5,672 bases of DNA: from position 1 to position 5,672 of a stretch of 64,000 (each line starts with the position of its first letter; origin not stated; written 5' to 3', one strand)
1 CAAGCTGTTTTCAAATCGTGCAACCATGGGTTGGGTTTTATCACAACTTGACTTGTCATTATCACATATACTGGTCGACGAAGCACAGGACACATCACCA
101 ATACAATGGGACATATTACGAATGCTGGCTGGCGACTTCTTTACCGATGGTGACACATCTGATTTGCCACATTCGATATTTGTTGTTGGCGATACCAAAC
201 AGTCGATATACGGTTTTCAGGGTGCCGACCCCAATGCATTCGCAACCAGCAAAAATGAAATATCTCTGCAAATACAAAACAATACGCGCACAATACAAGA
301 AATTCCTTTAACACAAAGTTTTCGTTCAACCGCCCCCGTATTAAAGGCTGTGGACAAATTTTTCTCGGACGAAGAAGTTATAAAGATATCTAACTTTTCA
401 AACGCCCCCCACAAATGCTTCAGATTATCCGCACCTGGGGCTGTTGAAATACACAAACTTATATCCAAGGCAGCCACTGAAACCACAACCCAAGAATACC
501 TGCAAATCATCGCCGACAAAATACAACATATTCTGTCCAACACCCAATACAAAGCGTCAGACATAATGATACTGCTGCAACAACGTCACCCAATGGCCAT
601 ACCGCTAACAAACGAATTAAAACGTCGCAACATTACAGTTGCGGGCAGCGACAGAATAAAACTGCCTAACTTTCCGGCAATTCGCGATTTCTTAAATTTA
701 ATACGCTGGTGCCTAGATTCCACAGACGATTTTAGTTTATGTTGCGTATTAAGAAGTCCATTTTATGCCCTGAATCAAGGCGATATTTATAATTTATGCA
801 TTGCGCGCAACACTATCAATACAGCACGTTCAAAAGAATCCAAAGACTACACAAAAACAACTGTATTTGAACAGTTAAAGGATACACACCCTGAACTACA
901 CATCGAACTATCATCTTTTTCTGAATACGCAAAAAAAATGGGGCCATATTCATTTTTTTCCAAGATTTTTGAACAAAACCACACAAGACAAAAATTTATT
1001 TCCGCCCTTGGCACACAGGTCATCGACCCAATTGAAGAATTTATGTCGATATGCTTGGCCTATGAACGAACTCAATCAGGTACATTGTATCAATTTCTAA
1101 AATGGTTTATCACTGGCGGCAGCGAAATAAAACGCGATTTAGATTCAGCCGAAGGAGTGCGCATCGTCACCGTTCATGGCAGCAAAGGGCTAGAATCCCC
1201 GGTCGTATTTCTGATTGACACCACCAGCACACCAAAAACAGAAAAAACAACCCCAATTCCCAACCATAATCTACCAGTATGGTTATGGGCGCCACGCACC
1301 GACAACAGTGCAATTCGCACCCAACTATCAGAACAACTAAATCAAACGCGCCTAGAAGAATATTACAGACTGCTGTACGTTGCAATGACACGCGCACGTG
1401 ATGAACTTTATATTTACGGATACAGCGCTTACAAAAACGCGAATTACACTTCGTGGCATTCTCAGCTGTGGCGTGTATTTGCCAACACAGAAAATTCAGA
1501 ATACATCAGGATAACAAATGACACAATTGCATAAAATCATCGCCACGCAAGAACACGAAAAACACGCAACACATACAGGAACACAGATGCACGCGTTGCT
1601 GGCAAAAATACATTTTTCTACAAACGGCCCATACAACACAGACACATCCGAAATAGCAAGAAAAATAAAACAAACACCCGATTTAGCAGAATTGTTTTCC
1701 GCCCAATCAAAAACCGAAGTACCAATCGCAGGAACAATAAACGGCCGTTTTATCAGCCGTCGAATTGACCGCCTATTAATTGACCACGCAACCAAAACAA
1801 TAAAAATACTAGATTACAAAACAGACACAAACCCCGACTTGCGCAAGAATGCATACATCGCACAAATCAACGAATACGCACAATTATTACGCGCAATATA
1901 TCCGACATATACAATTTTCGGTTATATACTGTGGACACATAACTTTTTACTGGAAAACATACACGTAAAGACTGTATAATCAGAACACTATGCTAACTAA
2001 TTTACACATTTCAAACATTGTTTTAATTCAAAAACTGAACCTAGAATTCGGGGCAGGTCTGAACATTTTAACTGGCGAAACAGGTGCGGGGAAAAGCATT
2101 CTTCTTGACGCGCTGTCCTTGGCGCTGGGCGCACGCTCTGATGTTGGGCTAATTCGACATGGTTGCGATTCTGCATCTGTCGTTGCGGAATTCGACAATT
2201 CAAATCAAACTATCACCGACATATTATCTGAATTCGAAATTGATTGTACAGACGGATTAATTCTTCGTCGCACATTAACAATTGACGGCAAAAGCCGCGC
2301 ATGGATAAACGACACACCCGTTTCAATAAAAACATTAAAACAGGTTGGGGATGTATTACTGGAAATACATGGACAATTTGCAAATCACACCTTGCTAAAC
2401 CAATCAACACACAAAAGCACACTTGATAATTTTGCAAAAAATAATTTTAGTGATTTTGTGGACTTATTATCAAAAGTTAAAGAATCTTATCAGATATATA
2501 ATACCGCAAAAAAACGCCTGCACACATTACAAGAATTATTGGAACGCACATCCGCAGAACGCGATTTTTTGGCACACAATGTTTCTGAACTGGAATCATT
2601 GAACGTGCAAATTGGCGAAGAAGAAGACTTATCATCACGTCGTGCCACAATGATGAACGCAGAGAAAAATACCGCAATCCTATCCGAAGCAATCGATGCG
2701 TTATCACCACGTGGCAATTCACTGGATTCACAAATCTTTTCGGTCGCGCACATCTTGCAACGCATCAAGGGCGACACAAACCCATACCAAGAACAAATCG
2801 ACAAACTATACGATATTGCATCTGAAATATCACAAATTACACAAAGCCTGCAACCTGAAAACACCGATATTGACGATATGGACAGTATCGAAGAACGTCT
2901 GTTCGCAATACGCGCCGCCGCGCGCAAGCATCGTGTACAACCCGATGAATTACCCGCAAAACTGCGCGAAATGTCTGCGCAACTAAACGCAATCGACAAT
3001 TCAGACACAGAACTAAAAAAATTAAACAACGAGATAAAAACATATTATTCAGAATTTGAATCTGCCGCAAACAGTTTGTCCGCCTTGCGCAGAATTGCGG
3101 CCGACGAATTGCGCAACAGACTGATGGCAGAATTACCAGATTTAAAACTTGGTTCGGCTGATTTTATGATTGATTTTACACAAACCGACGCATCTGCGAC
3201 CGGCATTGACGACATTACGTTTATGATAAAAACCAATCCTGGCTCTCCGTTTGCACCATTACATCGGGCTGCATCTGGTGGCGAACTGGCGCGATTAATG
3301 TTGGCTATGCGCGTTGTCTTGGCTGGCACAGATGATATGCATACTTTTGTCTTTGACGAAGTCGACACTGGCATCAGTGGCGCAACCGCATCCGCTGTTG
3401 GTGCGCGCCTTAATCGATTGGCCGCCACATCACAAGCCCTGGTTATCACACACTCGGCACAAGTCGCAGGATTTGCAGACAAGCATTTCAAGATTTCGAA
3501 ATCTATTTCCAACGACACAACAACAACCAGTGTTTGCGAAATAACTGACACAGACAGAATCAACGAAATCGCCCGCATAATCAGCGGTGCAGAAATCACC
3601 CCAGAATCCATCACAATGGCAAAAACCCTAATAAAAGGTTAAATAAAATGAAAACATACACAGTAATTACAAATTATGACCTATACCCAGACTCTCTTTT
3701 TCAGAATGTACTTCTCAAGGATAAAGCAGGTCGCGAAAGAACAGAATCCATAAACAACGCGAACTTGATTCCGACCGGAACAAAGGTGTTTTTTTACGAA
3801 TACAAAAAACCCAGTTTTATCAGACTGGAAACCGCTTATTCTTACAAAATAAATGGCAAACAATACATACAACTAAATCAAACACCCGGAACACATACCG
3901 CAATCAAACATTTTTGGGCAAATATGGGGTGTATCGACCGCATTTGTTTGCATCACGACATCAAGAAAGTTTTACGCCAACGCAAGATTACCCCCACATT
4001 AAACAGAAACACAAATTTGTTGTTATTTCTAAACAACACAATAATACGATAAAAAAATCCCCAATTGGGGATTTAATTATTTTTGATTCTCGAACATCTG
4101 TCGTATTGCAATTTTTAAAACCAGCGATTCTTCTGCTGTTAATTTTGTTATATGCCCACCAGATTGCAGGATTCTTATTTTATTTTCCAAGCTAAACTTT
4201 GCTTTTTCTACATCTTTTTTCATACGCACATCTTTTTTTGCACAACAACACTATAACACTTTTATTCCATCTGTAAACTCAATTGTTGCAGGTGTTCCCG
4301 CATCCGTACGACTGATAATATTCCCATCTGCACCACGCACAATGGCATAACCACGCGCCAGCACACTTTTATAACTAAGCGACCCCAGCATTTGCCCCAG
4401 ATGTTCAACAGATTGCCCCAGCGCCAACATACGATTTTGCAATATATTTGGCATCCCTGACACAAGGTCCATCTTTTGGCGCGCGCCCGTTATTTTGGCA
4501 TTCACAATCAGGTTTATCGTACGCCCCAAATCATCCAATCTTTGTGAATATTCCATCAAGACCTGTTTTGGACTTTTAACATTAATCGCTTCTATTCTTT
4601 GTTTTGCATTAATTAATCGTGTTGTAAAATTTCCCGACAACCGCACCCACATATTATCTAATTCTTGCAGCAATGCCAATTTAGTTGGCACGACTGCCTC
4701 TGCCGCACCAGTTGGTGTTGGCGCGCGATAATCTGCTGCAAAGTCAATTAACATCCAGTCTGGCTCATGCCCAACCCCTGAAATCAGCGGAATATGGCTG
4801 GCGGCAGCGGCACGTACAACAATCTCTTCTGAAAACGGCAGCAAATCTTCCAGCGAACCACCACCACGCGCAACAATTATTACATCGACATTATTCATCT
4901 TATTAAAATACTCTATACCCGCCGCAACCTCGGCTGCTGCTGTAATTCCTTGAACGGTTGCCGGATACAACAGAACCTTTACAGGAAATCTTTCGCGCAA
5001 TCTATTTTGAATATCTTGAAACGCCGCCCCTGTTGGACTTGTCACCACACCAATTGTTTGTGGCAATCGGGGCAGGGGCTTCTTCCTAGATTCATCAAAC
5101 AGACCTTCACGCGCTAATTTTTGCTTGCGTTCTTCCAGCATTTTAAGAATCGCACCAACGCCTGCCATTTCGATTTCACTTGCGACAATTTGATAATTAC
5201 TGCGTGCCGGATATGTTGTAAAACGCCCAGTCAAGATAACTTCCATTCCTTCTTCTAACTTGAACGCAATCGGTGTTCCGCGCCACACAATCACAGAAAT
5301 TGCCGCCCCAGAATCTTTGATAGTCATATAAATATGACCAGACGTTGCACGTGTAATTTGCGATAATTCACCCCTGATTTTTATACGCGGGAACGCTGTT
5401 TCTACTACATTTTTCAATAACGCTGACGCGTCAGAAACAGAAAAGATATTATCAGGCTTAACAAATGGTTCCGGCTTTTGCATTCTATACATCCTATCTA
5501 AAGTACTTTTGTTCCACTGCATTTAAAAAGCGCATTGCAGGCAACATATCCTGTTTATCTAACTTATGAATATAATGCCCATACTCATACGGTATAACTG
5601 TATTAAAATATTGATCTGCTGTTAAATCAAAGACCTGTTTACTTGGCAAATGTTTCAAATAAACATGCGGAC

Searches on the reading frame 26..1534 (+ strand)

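Call 52: search_protein_families(library=pfam, proteins=[window:26-1534:+], max_evalue=0.00001)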
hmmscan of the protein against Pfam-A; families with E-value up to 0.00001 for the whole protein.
window:26-1534:+ (502 aa): 3 families
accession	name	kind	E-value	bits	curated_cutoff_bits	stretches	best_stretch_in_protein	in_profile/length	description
PF13361.12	UvrD_C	-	8.7e-29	101.5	25.6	1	94-464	2-346/350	UvrD-like helicase C-terminal domain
PF00580.27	UvrD-helicase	-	2.9e-18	67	23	1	4-78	205-269/271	UvrD/REP helicase N-terminal domain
PF13538.12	UvrD_C_2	-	7.4e-12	45.4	27.4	0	443-464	31-52/52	UvrD-like helicase C-terminal domain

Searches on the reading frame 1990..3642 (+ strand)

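Call 52: search_protein_families(library=pfam, proteins=[window:1990-3642:+], max_evalue=0.00001)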
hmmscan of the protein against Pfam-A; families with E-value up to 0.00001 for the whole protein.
window:1990-3642:+ (550 aa): 2 families
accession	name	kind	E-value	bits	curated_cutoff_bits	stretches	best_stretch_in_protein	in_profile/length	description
PF02463.25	SMC_N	-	3.7e-18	66.2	40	1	2-504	2-213/220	RecF/RecN/SMC N terminal domain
PF13476.12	AAA_23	-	1.5e-15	58.8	27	1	5-205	2-184/201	AAA domain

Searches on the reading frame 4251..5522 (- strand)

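Call 52: search_protein_families(library=pfam, proteins=[window:4251-5522:-], max_evalue=0.00001)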
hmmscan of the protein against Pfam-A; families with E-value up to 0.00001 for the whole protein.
window:4251-5522:- (423 aa): 3 families
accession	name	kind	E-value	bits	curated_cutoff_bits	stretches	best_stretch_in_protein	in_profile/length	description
PF02601.20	Exonuc_VII_L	-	8.4e-83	278.9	35.9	1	141-410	1-301/315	Exonuclease VII, large subunit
PF13742.12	tRNA_anti_2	-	6.6e-23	81.2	27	1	27-118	1-95/95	OB-fold nucleic acid binding domain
PF01336.31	tRNA_anti-codon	-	1.6e-10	41.2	27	1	47-118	1-73/75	OB-fold nucleic acid binding domain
